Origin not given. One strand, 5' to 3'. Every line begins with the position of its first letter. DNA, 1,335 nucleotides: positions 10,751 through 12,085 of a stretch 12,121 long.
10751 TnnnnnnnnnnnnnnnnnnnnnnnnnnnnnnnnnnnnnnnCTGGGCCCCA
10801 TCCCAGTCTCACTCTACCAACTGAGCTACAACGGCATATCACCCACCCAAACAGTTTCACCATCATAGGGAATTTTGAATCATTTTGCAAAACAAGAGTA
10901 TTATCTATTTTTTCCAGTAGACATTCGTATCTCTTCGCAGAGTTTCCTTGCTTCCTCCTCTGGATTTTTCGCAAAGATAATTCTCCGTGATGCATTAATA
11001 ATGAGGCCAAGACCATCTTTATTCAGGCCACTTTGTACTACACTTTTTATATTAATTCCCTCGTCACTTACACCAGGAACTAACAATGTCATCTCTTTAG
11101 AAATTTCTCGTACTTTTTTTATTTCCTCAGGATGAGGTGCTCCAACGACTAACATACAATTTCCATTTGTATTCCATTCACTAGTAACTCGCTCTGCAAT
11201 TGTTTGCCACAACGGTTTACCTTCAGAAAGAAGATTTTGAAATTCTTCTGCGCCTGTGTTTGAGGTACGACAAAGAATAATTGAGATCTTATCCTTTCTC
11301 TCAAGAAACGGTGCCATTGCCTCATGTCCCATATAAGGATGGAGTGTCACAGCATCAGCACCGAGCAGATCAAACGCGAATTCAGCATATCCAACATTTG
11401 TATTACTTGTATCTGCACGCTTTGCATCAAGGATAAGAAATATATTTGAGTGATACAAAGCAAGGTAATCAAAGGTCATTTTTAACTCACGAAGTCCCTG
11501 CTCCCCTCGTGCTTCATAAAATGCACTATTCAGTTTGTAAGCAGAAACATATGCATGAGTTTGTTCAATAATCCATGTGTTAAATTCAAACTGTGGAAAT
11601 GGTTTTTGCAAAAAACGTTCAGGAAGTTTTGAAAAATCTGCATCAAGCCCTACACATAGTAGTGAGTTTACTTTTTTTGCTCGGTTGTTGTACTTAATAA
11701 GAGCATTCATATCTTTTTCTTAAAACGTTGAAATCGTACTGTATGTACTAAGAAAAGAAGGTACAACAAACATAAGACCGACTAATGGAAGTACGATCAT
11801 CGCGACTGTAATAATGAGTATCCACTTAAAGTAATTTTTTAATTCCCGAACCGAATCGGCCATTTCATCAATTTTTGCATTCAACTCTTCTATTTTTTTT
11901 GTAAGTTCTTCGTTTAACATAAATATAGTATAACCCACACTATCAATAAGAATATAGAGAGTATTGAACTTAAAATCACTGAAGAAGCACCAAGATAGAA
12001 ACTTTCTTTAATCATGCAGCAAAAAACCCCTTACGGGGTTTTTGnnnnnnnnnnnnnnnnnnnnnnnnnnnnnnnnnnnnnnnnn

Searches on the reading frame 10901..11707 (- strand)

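Call 91: search_protein_families(library=pfam, proteins=[window:10901-11707:-], max_evalue=0.01)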
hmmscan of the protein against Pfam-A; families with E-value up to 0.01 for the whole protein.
window:10901-11707:- (268 aa): 1 family
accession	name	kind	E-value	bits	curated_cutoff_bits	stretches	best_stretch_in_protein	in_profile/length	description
PF00215.30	OMPdecase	-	6.4e-28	98.6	27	1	16-255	2-220/221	Orotidine 5'-phosphate decarboxylase / HUMPS family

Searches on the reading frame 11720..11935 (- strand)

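Call 91: search_protein_families(library=pfam, proteins=[window:11720-11935:-], max_evalue=0.01)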
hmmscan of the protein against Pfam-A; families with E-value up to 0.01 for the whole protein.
window:11720-11935:- (71 aa): 1 family
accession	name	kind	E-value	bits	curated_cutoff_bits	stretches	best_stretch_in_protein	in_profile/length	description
PF10779.14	XhlA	-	0.01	16.5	34.7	0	10-51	22-63/67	Haemolysin XhlA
